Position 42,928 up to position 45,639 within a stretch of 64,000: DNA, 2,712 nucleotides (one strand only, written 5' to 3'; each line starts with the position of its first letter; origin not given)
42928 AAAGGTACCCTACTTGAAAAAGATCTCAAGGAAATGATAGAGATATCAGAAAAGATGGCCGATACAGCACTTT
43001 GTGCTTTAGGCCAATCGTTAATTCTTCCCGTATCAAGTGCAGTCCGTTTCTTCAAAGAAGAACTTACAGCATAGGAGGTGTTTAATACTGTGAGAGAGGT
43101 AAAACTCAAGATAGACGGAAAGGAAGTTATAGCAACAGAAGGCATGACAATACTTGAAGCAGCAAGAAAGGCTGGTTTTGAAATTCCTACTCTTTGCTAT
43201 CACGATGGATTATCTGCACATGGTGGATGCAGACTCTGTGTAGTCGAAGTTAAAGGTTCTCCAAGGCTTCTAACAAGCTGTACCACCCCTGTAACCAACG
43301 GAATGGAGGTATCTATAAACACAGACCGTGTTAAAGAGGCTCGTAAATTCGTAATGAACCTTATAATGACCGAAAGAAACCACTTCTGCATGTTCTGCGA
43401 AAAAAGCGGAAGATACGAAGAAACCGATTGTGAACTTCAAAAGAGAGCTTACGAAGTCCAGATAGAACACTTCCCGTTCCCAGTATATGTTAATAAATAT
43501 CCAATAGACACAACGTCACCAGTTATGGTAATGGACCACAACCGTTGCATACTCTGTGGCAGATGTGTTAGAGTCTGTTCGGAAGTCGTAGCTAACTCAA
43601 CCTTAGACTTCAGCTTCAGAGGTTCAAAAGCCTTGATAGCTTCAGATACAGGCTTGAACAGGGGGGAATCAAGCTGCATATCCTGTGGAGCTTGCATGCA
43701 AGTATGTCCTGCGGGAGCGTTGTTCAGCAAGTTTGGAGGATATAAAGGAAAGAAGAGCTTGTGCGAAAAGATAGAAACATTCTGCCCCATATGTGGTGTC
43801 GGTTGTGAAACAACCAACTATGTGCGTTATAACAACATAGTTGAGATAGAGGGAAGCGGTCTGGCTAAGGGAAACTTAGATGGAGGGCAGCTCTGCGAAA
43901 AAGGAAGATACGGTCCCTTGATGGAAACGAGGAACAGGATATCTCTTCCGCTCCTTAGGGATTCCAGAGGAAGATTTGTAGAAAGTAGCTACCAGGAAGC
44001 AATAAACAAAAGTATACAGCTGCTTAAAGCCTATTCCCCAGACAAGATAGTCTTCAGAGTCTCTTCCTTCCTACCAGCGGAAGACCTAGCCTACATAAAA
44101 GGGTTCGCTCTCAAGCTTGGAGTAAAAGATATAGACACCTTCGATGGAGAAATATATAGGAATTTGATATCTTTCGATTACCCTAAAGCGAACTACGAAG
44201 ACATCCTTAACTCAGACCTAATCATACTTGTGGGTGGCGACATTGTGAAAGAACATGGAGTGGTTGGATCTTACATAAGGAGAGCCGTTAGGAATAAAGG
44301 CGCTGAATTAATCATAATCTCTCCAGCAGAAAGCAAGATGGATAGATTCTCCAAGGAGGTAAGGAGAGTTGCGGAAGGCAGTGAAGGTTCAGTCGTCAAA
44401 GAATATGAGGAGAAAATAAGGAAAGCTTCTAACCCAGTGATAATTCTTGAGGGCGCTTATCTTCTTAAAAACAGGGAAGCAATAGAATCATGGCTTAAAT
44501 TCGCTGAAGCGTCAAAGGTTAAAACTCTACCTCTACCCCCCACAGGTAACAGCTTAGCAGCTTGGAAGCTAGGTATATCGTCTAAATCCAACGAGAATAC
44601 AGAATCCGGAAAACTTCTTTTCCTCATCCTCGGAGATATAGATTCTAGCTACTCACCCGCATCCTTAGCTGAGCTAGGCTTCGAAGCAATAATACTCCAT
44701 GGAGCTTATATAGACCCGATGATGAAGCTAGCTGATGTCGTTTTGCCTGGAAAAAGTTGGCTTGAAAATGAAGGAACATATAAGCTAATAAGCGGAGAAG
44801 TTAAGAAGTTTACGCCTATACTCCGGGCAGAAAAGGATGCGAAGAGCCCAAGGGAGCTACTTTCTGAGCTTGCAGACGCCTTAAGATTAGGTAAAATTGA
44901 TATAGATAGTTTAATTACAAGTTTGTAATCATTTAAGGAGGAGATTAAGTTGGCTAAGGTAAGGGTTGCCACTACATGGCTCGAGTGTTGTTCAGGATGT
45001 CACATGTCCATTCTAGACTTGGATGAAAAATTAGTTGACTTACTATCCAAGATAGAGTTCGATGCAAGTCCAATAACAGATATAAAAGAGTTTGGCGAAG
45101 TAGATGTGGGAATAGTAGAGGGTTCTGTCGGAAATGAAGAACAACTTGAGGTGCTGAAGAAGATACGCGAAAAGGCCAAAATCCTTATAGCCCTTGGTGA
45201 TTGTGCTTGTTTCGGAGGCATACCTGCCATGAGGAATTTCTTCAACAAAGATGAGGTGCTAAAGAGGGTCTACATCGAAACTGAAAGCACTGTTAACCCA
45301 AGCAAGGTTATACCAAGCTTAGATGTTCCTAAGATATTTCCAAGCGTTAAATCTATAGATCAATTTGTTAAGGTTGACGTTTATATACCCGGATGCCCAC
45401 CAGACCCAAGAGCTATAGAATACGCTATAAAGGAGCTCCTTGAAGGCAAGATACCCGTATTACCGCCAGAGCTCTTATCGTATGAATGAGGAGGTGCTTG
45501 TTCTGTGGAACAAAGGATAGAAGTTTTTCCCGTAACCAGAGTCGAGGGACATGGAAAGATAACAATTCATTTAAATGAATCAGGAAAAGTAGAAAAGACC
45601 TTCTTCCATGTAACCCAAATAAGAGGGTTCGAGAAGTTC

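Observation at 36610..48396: [NiFe]-hydrogenase supercluster with two tandem NuoE/NuoF flavin modules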

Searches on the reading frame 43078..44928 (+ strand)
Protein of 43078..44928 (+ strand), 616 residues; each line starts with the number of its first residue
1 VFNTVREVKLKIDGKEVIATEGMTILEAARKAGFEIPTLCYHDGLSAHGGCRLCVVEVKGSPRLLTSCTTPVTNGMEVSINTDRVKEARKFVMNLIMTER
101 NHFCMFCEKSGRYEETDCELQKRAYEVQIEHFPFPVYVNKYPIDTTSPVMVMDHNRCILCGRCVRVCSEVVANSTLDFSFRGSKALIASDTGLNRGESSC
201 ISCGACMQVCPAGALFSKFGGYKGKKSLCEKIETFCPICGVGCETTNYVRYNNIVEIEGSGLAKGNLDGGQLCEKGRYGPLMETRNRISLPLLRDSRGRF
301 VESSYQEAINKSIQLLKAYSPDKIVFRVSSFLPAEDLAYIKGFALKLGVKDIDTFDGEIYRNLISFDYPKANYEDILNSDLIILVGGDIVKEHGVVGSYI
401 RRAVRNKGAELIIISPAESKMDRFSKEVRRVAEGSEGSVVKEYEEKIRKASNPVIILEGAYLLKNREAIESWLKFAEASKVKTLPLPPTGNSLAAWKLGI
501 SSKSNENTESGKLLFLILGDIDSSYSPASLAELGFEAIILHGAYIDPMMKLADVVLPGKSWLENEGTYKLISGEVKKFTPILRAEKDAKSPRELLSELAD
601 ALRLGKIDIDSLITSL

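Call 3: search_protein_families(library=pfam, proteins=[window:43078-44928:+])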
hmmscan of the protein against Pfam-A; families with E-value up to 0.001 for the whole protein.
window:43078-44928:+ (616 aa): 16 families
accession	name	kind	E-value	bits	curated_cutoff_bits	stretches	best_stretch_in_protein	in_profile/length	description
PF13510.11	Fer2_4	-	1.3e-21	76.8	22.8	1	6-82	2-81/82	2Fe-2S iron-sulfur cluster binding domain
PF00384.28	Molybdopterin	-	2.2e-20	73.5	24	1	287-600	1-352/353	Molybdopterin oxidoreductase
PF22117.2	Fer4_Nqo3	-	4.9e-09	36.7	27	1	148-215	2-66/67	NADH-quinone oxidoreductase subunit 3, ferredoxin-like domain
PF10588.14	NADH-G_4Fe-4S_3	-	2.7e-08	33.6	27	1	89-131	1-38/40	NADH-ubiquinone oxidoreductase-G iron-sulfur binding region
PF12838.12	Fer4_7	-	3.1e-08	34.4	27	1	156-214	1-52/52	4Fe-4S dicluster domain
PF00111.32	Fer2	-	7.1e-08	32.7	21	1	11-61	2-62/77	2Fe-2S iron-sulfur cluster binding domain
PF00037.32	Fer4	-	1e-07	31.9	21.1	1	197-215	5-23/24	4Fe-4S binding domain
PF04879.21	Molybdop_Fe4S4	-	1.2e-07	32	22.7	1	232-279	4-49/55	Molybdopterin oxidoreductase Fe4S4 domain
PF12797.12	Fer4_2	-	4.8e-07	29.8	24.5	1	149-168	2-21/22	4Fe-4S binding domain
PF12837.12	Fer4_6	-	9.4e-07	28.9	25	2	149-169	1-21/24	4Fe-4S binding domain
PF13183.11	Fer4_8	-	1.2e-06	29.4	27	1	155-213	3-67/68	4Fe-4S dicluster domain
PF13237.11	Fer4_10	-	4.5e-06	26.9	25.5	1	150-211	2-53/53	4Fe-4S dicluster domain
PF13187.11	Fer4_9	-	5.9e-06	26.6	27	1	156-214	1-51/52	4Fe-4S dicluster domain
PF14697.11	Fer4_21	-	5.5e-05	23.7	35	1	152-212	3-53/59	4Fe-4S dicluster domain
PF13459.11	Fer4_15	-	7.8e-05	23.8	22.4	0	152-179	3-30/66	4Fe-4S single cluster domain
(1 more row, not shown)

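Call 5: search_protein_families(library=ncbifam, proteins=[window:43078-44928:+], max_evalue=0.01)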
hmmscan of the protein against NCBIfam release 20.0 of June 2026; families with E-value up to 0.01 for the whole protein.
window:43078-44928:+ (616 aa): 49 families (the best 25 are shown)
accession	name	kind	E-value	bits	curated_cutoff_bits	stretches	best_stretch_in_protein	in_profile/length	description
TIGR01973.1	NuoG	equivalog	6.7e-83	279.5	470.05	1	10-597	1-605/606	NADH-quinone oxidoreductase subunit NuoG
NF005745.0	PRK07569.1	equivalog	5.4e-67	225.6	333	1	8-218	4-210/238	bidirectional hydrogenase complex protein HoxU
NF040763.1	FeFe_hydrog_A6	exception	7.4e-60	202.9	765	1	8-218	1-208/571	NADH-dependent [FeFe] hydrogenase, group A6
NF005895.0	PRK07860.1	equivalog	8.7e-51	172.8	802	1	6-460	16-471/811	NADH-quinone oxidoreductase subunit G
NF006305.0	PRK08493.1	equivalog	7.2e-49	166.6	591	1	8-430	2-423/819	NADH-quinone oxidoreductase subunit G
NF040762.1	Hydr_FeFe_Clost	exception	2e-37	129.1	900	1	9-218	2-207/572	ferredoxin hydrogenase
TIGR01591.1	Fdh-alpha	equivalog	6.6e-29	100.5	666.25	2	234-436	1-212/672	formate dehydrogenase subunit alpha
NF009454.0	PRK12814.1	equivalog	6.4e-25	87.6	916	1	6-108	2-105/657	putative NADPH-dependent glutamate synthase small subunit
NF047855.1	AssmNtatRedNasC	equivalog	4e-13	48.5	1100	1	538-605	440-507/708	assimilatory nitrate reductase catalytic subunit NasC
TIGR02512.1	FeFe_hydrog_A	subfamily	7.9e-13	48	405.95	1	150-218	2-70/375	[FeFe] hydrogenase, group A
NF041323.1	Nitr_red_NasA_Halo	equivalog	8.2e-09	34.5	1000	1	239-429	3-203/673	assimilatory nitrate reductase NasA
NF012032.0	PRK15488.1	equivalog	1.5e-07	29.8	694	1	200-330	13-148/759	thiosulfate reductase PhsA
TIGR04105.1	FeFe_hydrog_B1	subfamily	2.4e-07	29.8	450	1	146-218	133-208/462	monomeric [FeFe] hydrogenase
NF041513.1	formate_DH_Act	exception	3.7e-07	28.3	1400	1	232-277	43-86/1067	formate dehydrogenase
NF010055.0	PRK13532.1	equivalog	4.6e-07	28.5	904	1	234-303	45-113/830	nitrate reductase catalytic subunit NapA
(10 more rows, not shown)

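Call 35: search_solved_structures(query=window:43078-44928:+, max_evalue=1e-30)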
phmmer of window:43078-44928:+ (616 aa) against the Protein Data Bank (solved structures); distinct sequences matched with E-value up to 1e-30: 43.
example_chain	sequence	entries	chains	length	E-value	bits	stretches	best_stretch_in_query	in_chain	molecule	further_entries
7t2r_A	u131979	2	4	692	1.9e-104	353.4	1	6-420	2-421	NiFe hydrogenase subunit A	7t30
9bov_A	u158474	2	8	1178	1e-63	218.9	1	97-423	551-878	Molybdopterin oxidoreductase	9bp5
9wxb_B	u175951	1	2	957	5.1e-54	186.9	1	8-417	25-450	Formate dehydrogenase alpha subunit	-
8oh5_C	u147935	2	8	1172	8.9e-52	179.5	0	107-596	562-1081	Formate dehydrogenase-O, major subunit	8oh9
6tg9_A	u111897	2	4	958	1.6e-51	178.6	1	8-418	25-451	Formate dehydrogenase subunit alpha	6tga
7ar7_G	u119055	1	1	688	3e-49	171.1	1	8-600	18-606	NADH dehydrogenase [ubiquinone] iron-sulfur protein 1, mitochondrial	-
9gzq_A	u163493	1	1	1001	3.4e-49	170.9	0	10-226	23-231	Probable oxidoreductase YjgC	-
8rqz_C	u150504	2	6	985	3.5e-49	170.9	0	10-225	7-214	Probable oxidoreductase YjgC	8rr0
7a23_C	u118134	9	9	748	3.9e-49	170.7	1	8-600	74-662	75kDa | NADH dehydrogenase [ubiquinone] iron-sulfur protein 1, mitochondrial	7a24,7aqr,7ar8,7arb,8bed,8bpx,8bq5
6x89_S1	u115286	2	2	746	8.2e-48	166.4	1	8-600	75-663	NADH dehydrogenase [ubiquinone] iron-sulfur protein 1, mitochondrial | NDUS1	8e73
7vw6_A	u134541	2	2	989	4.8e-47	163.8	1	9-429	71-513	Formate dehydrogenase | Tungsten-containing formate dehydrogenase alpha subunit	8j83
7e5z_A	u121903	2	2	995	4.9e-47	163.8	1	9-429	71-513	Formate dehydrogenase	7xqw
9iho_G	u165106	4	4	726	7.8e-47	163.1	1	5-577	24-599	NUAM (75 kDa) subunit of mitochondrial NADH:ubiquinone oxidoreductase (Complex I)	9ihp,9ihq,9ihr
2fug_3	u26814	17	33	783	1.3e-46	162.4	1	57-396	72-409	NADH-quinone oxidoreductase chain 3 | NADH-QUINONE OXIDOREDUCTASE SUBUNIT 3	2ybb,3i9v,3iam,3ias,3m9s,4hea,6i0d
8a6t_A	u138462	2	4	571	7.3e-46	159.9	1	8-218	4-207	Electron bifurcating hydrogenase subunit HydA1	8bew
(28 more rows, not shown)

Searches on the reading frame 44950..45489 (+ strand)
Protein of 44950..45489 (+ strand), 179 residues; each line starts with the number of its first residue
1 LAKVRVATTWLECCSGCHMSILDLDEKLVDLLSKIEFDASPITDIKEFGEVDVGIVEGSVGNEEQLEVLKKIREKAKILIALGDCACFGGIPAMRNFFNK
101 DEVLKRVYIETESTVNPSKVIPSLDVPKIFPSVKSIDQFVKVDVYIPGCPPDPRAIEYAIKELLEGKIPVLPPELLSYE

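Call 3: search_protein_families(library=pfam, proteins=[window:44950-45489:+])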
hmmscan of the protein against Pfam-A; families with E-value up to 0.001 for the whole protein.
window:44950-45489:+ (179 aa): 1 family
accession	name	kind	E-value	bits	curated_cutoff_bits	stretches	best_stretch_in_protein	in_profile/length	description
PF01058.29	Oxidored_q6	-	4.3e-34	117.4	27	1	14-162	1-127/128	NADH ubiquinone oxidoreductase, 20 Kd subunit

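Call 5: search_protein_families(library=ncbifam, proteins=[window:44950-45489:+], max_evalue=0.01)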
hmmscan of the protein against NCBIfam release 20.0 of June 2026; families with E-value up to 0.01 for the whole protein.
window:44950-45489:+ (179 aa): 18 families
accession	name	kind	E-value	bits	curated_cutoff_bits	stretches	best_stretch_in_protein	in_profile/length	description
NF045875.1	F420_non_VhuG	exception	1.3e-49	169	450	1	3-175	4-175/286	F420-non-reducing hydrogenase subunit VhuG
NF040836.1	sulfhyd_HydD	equivalog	8.6e-25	87.4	500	1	3-169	5-159/261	NADPH-dependent hydrogenase/sulfhydrogenase 1 subunit delta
TIGR03294.1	FrhG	equivalog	5.5e-24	85.2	245.5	2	3-91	1-93/228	coenzyme F420 hydrogenase subunit gamma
NF040831.1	sulfhyd_ShyD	equivalog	2.2e-21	76.5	460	1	10-170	7-154/240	NAD(P)-dependent hydrogenase/sulfhydrogenase 2 subunit delta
TIGR01957.1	nuoB_fam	subfamily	1.9e-11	44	142.7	1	131-163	106-138/145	NADH-quinone oxidoreductase subunit B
NF005012.1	PRK06411.1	subfamily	5.5e-11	42.3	116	1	132-164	123-155/166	NADH-quinone oxidoreductase subunit NuoB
NF011391.0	PRK14816.1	equivalog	1.1e-08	34.9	283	1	128-163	138-173/196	NADH-quinone oxidoreductase subunit B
NF011390.0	PRK14815.1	equivalog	1.3e-08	34.4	281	1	131-163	121-153/183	NADH dehydrogenase subunit B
NF011394.0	PRK14819.1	equivalog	3.3e-08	33.4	312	1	133-163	122-152/264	NADH-quinone oxidoreductase subunit B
NF011392.0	PRK14817.1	equivalog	1.5e-07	31.3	271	1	130-161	123-154/182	NADH-quinone oxidoreductase subunit B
NF011395.0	PRK14820.1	equivalog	6.8e-07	29.2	263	1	129-158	119-148/180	NADH-quinone oxidoreductase subunit B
NF011393.0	PRK14818.1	equivalog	1.4e-06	28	255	1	133-160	121-148/173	NADH dehydrogenase subunit B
NF011389.0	PRK14814.1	equivalog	3e-06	27.2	285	1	130-163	120-153/186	NADH dehydrogenase subunit B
NF045520.1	H2_NiFeSe_small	exception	3.3e-06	26.7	470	1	66-108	134-176/314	NiFeSe hydrogenase small subunit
NF009808.0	PRK13292.1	equivalog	1.5e-05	23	1156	1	129-160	111-142/791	NADH-quinone oxidoreductase subunit B/C/D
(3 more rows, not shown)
